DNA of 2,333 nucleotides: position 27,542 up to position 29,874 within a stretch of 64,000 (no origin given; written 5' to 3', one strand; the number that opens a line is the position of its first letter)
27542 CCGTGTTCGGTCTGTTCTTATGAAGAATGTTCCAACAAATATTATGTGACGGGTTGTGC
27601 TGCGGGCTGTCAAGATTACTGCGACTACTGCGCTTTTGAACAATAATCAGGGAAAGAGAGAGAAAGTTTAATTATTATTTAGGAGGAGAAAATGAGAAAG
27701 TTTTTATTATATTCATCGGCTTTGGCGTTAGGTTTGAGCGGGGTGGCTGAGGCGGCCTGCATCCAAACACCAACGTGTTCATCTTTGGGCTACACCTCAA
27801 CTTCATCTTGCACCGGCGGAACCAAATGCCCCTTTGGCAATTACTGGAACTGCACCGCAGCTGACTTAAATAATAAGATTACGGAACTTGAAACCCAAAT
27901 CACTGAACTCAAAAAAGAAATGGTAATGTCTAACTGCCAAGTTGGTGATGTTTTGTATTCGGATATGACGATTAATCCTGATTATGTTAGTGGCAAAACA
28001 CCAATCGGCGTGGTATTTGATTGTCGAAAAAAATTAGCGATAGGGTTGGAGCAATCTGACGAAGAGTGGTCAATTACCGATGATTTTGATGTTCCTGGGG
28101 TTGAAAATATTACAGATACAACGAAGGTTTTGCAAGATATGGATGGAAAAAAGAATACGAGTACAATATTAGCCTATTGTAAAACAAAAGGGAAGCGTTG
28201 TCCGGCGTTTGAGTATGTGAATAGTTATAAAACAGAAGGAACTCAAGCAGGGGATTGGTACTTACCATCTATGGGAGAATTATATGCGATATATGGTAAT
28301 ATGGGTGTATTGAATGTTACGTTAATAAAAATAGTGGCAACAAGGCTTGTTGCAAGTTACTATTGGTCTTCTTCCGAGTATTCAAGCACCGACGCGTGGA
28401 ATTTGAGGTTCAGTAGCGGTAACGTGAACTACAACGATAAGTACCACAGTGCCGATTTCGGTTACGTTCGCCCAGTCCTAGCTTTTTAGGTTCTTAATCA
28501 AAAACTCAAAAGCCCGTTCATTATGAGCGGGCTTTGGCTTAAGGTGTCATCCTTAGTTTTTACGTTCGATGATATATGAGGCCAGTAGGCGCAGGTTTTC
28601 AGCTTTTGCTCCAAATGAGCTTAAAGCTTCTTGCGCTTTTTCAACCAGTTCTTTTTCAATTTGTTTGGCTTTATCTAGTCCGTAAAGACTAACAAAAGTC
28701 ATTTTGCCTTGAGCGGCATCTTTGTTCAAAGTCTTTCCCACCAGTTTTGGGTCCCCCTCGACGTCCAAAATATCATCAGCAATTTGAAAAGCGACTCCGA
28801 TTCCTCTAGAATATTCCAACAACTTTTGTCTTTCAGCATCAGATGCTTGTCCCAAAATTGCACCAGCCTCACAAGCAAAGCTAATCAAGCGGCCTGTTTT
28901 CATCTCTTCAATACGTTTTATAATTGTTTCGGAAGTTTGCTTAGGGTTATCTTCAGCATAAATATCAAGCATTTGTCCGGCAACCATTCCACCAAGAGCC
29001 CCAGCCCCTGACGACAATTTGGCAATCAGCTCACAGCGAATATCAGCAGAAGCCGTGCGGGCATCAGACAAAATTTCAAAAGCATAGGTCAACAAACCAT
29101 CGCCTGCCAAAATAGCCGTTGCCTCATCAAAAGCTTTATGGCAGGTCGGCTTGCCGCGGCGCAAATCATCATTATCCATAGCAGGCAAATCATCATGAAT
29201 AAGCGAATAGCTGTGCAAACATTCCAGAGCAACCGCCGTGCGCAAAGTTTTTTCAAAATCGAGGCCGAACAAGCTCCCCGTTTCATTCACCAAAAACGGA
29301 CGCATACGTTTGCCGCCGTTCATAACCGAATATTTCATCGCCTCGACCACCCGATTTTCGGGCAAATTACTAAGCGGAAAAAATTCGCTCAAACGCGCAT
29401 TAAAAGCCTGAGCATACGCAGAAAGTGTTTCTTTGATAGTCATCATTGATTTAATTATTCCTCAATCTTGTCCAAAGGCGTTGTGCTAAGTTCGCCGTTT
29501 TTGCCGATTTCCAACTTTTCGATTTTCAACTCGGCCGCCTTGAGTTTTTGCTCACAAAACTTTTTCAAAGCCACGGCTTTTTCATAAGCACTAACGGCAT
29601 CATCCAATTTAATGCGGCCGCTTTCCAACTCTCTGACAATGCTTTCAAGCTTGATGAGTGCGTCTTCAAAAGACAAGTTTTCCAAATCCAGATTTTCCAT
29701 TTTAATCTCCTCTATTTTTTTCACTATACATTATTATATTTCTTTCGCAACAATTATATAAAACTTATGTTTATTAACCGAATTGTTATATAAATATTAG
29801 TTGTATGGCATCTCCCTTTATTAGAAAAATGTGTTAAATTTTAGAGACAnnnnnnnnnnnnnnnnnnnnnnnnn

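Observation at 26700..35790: Cassettes 1 and 2 form a 1.8-kb inverted repeat bracketing a 5.4-kb housekeeping block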

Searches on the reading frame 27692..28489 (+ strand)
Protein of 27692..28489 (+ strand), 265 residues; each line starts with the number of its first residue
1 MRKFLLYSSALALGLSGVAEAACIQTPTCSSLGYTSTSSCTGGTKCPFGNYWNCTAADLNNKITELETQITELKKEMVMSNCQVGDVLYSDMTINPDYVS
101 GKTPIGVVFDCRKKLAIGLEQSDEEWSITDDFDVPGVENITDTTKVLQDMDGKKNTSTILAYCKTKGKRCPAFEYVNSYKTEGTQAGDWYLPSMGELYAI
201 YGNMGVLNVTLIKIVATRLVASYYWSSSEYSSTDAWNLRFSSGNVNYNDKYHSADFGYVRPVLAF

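Call 10: search_protein_families(library=pfam, proteins=[window:27692-28489:+], max_evalue=0.01)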
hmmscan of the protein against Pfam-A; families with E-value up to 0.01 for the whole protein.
window:27692-28489:+ (265 aa): 1 family
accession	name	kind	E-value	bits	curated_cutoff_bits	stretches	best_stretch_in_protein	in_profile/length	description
PF07603.17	Lcl_C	-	6e-09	36.6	34.9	1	171-262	26-116/117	Lcl C-terminal domain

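Call 55: search_protein_families(library=ncbifam, proteins=[window:27692-28489:+], max_evalue=0.01)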
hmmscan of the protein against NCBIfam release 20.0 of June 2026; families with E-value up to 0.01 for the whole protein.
window:27692-28489:+ (265 aa): 2 families
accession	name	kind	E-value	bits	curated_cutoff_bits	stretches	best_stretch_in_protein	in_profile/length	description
NF046116.1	adhesin_Lcl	equivalog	0.00019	20.1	500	1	178-255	356-424/431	collagen-like adhesin Lcl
NF052322.1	FimD_tip_adhes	equivalog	0.0012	17.7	170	1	168-250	580-651/664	fimbrial tip adhesin FimD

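Call 62: search_protein_families(library=phrogs, proteins=[window:27692-28489:+], max_evalue=0.01)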
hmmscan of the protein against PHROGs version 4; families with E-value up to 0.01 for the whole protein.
window:27692-28489:+ (265 aa): 1 family
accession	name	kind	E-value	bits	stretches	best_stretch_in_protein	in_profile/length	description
phrog_4245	-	unknown function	1.1e-14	55.3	1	143-264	469-578/583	-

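Call 72: find_homologous_proteins(query=window:27692-28489:+)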
Query window:27692-28489:+ (265 aa): 1203 proteins with E <= 0.001 among 1668 candidates; the best 120 are listed.
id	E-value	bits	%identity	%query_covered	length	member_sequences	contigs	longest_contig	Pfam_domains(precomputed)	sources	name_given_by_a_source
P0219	7.9e-178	607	100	100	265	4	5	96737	PF07603.18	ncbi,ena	-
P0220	3.0e-150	517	88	100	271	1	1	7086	PF07603.18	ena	-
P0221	4.9e-135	467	81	100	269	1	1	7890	PF07603.18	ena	-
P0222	2.7e-128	445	76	100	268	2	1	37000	PF07603.18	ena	-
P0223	6.0e-127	440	78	100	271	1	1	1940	PF07603.18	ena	-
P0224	3.8e-126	438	77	100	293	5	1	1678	PF07603.18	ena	-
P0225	5.0e-126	437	78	100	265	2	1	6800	PF07603.18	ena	-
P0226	7.1e-125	433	73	100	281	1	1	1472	PF07603.18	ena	-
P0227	7.4e-125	433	56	89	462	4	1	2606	PF07603.18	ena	-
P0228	4.9e-124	431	75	100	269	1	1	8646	PF07603.18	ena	-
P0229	1.7e-122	426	70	100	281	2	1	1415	PF07603.18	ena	-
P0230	3.8e-122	424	71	100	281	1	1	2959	PF07603.18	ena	-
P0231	8.7e-121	420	75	100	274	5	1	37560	PF07603.18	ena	-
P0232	8.2e-120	417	76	100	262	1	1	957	PF07603.18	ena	-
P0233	9.2e-120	417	71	100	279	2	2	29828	PF07603.18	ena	-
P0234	1.7e-119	416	75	100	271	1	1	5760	PF07603.18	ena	-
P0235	2.5e-119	415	74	100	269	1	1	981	PF07603.18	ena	-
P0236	3.2e-118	412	70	100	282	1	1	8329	PF07603.18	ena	-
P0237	6.1e-118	411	71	100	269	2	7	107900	PF07603.18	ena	-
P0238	7.5e-118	410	73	100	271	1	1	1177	PF07603.18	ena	-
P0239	2.5e-117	409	74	100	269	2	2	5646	PF07603.18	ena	-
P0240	6.7e-117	407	73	100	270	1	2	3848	PF07603.18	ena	-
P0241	1.2e-116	406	73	100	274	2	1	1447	PF07603.18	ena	-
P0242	3.1e-116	405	72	100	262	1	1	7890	PF07603.18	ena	-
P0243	9.3e-116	404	69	100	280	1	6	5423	PF07603.18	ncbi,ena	-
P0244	2.3e-115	402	73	100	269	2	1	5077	PF07603.18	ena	-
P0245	5.6e-115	401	72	100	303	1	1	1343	PF07603.18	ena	-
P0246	1.1e-114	400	49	100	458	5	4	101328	PF07603.18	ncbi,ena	-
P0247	1.2e-114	400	70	94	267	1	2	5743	PF07603.18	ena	-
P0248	2.6e-114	399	68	100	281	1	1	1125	PF07603.18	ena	-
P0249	9.3e-114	397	73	100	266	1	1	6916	PF07603.18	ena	-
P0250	1.6e-113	396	71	100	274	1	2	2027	PF07603.18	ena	-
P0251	2.6e-113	396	71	93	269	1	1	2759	PF07603.18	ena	-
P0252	6.4e-113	394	68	100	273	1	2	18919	PF07603.18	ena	-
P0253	1.1e-112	394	68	100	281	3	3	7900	PF07603.18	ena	-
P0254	1.1e-112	393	50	90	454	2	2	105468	PF07603.18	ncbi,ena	-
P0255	1.0e-111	390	49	100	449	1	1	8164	PF07603.18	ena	-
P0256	1.8e-111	389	68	100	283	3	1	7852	PF07603.18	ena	-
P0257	1.8e-111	389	69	100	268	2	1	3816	PF07603.18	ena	-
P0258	4.8e-111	388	68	100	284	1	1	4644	PF07603.18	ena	-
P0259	5.0e-111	388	49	100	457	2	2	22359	PF07603.18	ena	-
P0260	5.1e-111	388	72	100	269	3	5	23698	PF07603.18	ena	-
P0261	6.5e-111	388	68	100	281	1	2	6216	PF07603.18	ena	-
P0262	9.0e-111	387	48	100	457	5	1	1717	PF07603.18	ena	-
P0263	9.9e-111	387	69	100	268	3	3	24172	PF07603.18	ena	-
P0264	1.9e-110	386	68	94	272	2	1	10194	PF07603.18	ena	-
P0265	2.3e-110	386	67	94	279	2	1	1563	PF07603.18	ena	-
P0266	2.7e-110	386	66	100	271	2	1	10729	PF07603.18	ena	-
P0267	5.0e-110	385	68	100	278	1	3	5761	PF07603.18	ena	-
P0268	1.0e-108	380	59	100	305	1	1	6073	PF07603.18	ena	-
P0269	1.1e-108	380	68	100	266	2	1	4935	PF07603.18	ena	-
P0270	1.4e-108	380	67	100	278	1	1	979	PF07603.18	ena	-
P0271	2.3e-108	379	67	100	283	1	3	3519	PF07603.18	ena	-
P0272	4.7e-108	378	66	100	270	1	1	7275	PF07603.18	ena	-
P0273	5.2e-108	378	45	100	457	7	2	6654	PF07603.18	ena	-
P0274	8.1e-108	378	67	100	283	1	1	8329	PF07603.18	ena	-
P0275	2.1e-107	376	66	100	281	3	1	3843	PF07603.18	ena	-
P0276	2.8e-107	376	67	100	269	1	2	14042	PF07603.18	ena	-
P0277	3.3e-107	376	67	100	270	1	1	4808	PF07603.18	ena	-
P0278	3.5e-107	375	67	100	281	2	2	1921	PF07603.18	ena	-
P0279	3.5e-107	375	53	86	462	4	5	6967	PF07603.18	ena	-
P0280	4.4e-106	372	53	85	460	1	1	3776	PF07603.18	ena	-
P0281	4.5e-106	372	63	100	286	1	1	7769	PF07603.18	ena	-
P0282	6.7e-106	371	65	100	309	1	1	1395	PF07603.18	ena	-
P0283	1.2e-105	370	65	100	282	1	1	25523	PF07603.18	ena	-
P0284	5.4e-105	368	66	100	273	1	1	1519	PF07603.18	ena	-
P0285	9.3e-105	368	54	85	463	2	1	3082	PF07603.18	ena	-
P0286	1.7e-104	367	62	100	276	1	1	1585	PF07603.18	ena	-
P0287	1.7e-104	367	52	100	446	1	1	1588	PF07603.18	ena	-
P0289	5.0e-104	365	62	100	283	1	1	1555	PF07603.18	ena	-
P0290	5.6e-104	365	63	100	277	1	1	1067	PF07603.18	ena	-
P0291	8.1e-104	364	65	100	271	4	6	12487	PF07603.18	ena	-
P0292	2.2e-103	363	65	100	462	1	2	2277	PF07603.18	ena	-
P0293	2.8e-103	363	51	85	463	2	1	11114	PF07603.18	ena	-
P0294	3.0e-103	363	45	92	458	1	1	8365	PF07603.18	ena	-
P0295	4.8e-103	362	62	100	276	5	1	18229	PF07603.18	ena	-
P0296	4.8e-103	362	60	100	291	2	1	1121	PF07603.18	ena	-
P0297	7.2e-103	361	49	85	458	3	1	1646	PF07603.18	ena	-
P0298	8.4e-103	361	65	100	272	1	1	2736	PF07603.18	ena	-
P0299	1.4e-102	360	62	100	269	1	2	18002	PF07603.18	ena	-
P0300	2.6e-102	359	65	100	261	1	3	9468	PF07603.18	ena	-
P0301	2.8e-102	359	53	85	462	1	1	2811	PF07603.18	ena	-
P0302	2.8e-102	359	64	93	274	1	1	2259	PF07603.18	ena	-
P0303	3.9e-102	359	50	100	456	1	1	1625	PF07603.18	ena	-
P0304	5.4e-102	358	45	100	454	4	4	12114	PF07603.18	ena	-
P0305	1.8e-101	357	62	100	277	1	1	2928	PF07603.18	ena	-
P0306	5.3e-101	355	50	85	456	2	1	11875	PF07603.18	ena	-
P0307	2.1e-100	353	62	100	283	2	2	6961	PF07603.18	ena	-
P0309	8.9e-100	351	66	100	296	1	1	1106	PF07603.18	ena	-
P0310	1.1e-99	351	63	100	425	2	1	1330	PF07603.18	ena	-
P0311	1.3e-99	351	62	100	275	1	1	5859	PF07603.18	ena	-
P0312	1.3e-99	351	42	100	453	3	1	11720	PF07603.18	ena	-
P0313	1.4e-99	351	61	100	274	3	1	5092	PF07603.18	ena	-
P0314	2.9e-99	349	61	100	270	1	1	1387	PF07603.18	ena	-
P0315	3.0e-99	349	50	85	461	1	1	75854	PF07603.18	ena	-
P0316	4.1e-99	349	50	85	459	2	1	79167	PF07603.18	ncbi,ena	-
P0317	4.6e-99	349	62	100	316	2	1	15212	PF07603.18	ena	-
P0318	6.1e-99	348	62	93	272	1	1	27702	PF07603.18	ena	-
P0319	6.7e-99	348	50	85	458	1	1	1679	PF07603.18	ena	-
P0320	8.7e-99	348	48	85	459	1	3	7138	PF07603.18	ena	-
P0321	1.1e-98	348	50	85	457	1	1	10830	PF07603.18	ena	-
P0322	1.9e-98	347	60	100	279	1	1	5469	PF07603.18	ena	-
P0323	2.0e-98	347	63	100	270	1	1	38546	PF26707.1,PF07603.18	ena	-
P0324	2.0e-98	347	49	85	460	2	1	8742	PF07603.18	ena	-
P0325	2.1e-98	347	64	94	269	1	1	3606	PF07603.18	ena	-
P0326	2.3e-98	347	49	85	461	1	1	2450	PF07603.18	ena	-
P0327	4.1e-98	346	63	100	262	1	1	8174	PF07603.18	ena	-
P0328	5.0e-98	345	61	100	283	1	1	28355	PF07603.18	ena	-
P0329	5.0e-98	345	42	100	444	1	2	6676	PF07603.18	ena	-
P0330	6.5e-98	345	46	94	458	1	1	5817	PF07603.18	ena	-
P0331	8.5e-98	345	62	100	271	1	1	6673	PF07603.18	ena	-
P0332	8.5e-98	345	43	100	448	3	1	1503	PF07603.18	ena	-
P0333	8.6e-98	345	62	100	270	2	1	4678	PF07603.18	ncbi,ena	-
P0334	1.1e-97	344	63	100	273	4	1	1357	PF07603.18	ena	-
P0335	1.3e-97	344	62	100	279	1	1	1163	PF07603.18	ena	-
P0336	1.4e-97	344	65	92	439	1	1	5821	PF07603.18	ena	-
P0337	1.4e-97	344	51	92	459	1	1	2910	PF07603.18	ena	-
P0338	2.6e-97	343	63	100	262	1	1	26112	PF07603.18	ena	-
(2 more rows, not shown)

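Call 74: list_cluster_members(proteins=[P0219])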
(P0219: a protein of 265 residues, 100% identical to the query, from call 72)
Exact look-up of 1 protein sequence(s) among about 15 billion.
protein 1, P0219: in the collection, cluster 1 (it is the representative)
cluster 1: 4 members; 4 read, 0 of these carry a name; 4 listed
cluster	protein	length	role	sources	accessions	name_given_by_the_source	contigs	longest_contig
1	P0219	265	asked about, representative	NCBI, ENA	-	-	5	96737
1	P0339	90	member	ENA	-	-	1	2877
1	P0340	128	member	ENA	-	-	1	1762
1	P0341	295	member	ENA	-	-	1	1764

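Call 75: find_encoding_contigs(protein=P0219, flank=10000, max_places=10)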
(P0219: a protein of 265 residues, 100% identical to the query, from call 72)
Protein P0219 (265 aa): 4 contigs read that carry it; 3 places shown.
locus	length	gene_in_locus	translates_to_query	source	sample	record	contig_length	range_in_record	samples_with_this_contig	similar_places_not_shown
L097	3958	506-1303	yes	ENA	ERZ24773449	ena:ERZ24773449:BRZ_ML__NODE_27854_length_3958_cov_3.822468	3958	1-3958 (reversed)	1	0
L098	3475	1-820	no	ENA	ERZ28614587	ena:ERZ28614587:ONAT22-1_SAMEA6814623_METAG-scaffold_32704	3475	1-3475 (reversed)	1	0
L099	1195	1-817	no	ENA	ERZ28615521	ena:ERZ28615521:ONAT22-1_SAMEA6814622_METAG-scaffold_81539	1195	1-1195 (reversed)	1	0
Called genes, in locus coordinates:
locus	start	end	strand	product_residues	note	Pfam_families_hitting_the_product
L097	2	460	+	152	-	?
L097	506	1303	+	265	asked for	PF07603:Lcl_C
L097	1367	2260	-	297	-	PF00348:polyprenyl_synt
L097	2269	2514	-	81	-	PF02609:Exonuc_VII_S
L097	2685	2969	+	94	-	PF01022:HTH_5, PF12802:MarR_2 (faint)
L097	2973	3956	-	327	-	?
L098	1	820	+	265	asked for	PF07603:Lcl_C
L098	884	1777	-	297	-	PF00348:polyprenyl_synt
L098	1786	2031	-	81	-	PF02609:Exonuc_VII_S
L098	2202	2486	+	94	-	PF01022:HTH_5, PF12802:MarR_2 (faint)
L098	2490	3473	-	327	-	?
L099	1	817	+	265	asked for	PF07603:Lcl_C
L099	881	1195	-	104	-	?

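Call 89: predict_structure(alignment_id=A4)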
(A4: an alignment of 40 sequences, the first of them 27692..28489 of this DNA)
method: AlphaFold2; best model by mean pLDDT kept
length: 265 residues; sequences in the alignment: 40
mean_pLDDT: 72.3   pTM: 0.65
mean pLDDT of the five models: 72.3, 64.6, 60.0, 53.8, 42.8
residues with pLDDT >= 90: 66; 70-90: 102; 50-70: 36; < 50: 61
segments of 3 or more residues with pLDDT < 50: 1-31, 36-57
pLDDT, mean of each block of 10 residues (from residue 1): 30 31 43 46 39 43 67 63 84 68 83 78 81 90 95 93 91 88 84 92 89 85 88 91 90 60 49
secondary structure, 60 per line:
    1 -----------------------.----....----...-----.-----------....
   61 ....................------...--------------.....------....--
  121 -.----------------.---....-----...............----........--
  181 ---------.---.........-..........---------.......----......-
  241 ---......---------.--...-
elements in order: H29-32 H57-80 E87-89 E104-108 E115-118 H143-146 H152-166 H171-178 H194-202 H204-213 E223-229 E234-239 E244-249 E262-264

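Call 91: fold_search(model_id=the predicted structure, library=pdb)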
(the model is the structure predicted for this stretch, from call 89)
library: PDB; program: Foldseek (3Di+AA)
matches with E <= 10: 145; with E <= 0.001: 2
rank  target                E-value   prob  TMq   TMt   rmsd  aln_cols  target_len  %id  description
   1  4eps                  2.9e-05  1.00  0.45  0.25   6.3       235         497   16  Crystal structure of a fimbrial protein (BACOVA_04982) from Bacteroides ovatus ATCC 8483 at 1.85 A resolution (released 2012-06-13)
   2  8q4e_A                7.6e-04  1.00  0.29  0.54   7.2       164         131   20  Structure of Legionella pneumophila Lcl C-terminal domain (released 2023-12-27)
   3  5n40                  3.9e-01  0.63  0.22  0.17   3.9        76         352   22  Structure of Yersinia pseudotuberculosis adhesin InvE (released 2017-04-12)
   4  8oks_B                4.5e-01  0.54  0.21  0.45   3.2        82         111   11  Crystal structure of Bdellovibrio bacteriovorus Bd2740 C-terminal domain (released 2023-10-25)
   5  8oks_A                1.1e+00  0.33  0.21  0.46   3.2        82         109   10  Crystal structure of Bdellovibrio bacteriovorus Bd2740 C-terminal domain (released 2023-10-25)
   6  3h9q_D                1.2e+00  0.03  0.09  0.08  15.4        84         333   12  Crystal structure of E. coli MccB + SeMet MccA (released 2009-06-16)
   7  3h5a_D                1.2e+00  0.03  0.09  0.07  16.1        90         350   13  Crystal structure of E. coli MccB (released 2009-06-16)
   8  6om4_B                1.4e+00  0.02  0.10  0.08  15.9       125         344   14  The structure of Microcin C7 biosynthetic enzyme MccB in complex with N-formylated MccA (released 2019-05-22)
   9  5twb                  1.6e+00  0.05  0.09  0.07  11.0        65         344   12  Oxidoreductase IruO in the reduced form (released 2017-10-04)
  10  3h5a_B                1.6e+00  0.02  0.09  0.07  16.1        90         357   13  Crystal structure of E. coli MccB (released 2009-06-16)
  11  3f8d_A                1.8e+00  0.05  0.10  0.09  11.3        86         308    5  Structure of Sulfolobus solfataricus Thioredoxin reductase Mutant C147A (released 2009-01-13)
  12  1zfn_D                1.8e+00  0.02  0.12  0.13  14.6       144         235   10  Structural Analysis of Escherichia coli ThiF (released 2005-06-14)
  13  5ff5_B                1.8e+00  0.02  0.08  0.08  14.1       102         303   12  Crystal Structure of SeMet PaaA (released 2016-04-27)
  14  6a4j_A                1.9e+00  0.07  0.10  0.08   6.8        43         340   12  Crystal structure of Thioredoxin reductase 2 from Staphylococcus aureus (released 2018-07-11)
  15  3h9g_C                2.0e+00  0.02  0.09  0.08  15.4        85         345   12  Crystal structure of E. coli MccB + MccA-N7isoASN (released 2009-06-16)
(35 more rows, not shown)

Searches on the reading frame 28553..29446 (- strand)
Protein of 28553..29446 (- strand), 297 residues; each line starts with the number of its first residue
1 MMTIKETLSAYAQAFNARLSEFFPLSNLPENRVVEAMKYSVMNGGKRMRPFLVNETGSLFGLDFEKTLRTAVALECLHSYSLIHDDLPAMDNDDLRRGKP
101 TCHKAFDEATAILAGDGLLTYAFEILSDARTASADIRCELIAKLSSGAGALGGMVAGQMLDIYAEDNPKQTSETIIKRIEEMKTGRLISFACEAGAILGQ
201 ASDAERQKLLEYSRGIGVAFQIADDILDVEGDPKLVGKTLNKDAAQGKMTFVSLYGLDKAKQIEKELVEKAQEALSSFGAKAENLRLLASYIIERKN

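Call 10: search_protein_families(library=pfam, proteins=[window:28553-29446:-], max_evalue=0.01)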
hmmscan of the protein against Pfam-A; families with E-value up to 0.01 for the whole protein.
window:28553-29446:- (297 aa): 1 family
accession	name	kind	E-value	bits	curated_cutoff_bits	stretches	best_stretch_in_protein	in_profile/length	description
PF00348.22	polyprenyl_synt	-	3.4e-57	194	27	1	32-271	3-233/251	Polyprenyl synthetase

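Call 92: find_encoding_contigs(protein=window:28553-29446:-, flank=10000, max_places=10)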
Protein window:28553-29446:- (297 aa): 12 contigs read that carry it; 10 places shown.
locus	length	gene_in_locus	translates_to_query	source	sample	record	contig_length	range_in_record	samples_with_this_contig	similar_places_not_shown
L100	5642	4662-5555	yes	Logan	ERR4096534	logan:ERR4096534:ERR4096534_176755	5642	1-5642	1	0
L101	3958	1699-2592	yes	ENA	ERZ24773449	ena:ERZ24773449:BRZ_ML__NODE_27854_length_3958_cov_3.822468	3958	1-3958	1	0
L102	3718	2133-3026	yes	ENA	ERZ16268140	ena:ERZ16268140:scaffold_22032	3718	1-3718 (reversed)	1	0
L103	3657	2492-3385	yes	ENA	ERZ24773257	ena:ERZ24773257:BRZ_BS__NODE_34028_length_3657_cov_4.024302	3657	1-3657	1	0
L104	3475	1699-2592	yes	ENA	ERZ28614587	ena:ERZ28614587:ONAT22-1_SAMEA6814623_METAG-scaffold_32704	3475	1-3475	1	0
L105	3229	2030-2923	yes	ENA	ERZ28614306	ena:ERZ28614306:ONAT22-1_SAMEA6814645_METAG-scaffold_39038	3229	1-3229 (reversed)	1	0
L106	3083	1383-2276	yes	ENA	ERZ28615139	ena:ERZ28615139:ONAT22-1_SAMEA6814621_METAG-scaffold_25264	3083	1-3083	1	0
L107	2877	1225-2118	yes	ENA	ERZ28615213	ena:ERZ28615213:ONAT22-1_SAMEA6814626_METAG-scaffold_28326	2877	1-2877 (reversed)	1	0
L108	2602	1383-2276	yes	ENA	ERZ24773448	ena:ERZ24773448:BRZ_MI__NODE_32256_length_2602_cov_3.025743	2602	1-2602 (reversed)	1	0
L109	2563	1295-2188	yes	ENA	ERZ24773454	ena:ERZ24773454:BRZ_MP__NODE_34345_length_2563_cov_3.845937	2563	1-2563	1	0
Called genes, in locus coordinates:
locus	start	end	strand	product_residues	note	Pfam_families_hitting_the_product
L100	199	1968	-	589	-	PF01336:tRNA_anti-codon, PF00152:tRNA-synt_2, PF02938:GAD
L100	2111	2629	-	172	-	-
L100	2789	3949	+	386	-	PF01612:DNA_pol_A_exo1, PF00570:HRDC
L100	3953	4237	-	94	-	PF01022:HTH_5, PF12802:MarR_2 (faint)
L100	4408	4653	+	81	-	PF02609:Exonuc_VII_S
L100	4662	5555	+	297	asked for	PF00348:polyprenyl_synt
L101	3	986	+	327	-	?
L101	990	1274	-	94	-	PF01022:HTH_5, PF12802:MarR_2 (faint)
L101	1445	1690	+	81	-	PF02609:Exonuc_VII_S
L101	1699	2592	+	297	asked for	PF00348:polyprenyl_synt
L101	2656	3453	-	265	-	PF07603:Lcl_C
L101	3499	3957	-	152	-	?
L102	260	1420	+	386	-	PF01612:DNA_pol_A_exo1, PF00570:HRDC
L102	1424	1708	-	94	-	PF01022:HTH_5, PF12802:MarR_2 (faint)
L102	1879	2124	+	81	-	PF02609:Exonuc_VII_S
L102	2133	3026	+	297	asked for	PF00348:polyprenyl_synt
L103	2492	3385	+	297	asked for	PF00348:polyprenyl_synt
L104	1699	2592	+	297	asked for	PF00348:polyprenyl_synt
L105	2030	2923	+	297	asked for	PF00348:polyprenyl_synt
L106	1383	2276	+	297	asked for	PF00348:polyprenyl_synt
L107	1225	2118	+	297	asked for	PF00348:polyprenyl_synt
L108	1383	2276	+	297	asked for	PF00348:polyprenyl_synt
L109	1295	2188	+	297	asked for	PF00348:polyprenyl_synt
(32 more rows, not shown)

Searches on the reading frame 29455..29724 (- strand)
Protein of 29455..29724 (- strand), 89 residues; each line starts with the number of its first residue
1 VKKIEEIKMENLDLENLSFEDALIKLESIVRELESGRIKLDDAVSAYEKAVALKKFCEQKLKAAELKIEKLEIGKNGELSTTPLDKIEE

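Call 10: search_protein_families(library=pfam, proteins=[window:29455-29724:-], max_evalue=0.01)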
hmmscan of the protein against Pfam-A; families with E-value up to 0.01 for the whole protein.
window:29455-29724:- (89 aa): 1 family
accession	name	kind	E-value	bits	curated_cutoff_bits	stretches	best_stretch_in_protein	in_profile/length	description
PF02609.21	Exonuc_VII_S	-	4.4e-18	65.5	24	1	19-70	1-52/52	Exonuclease VII small subunit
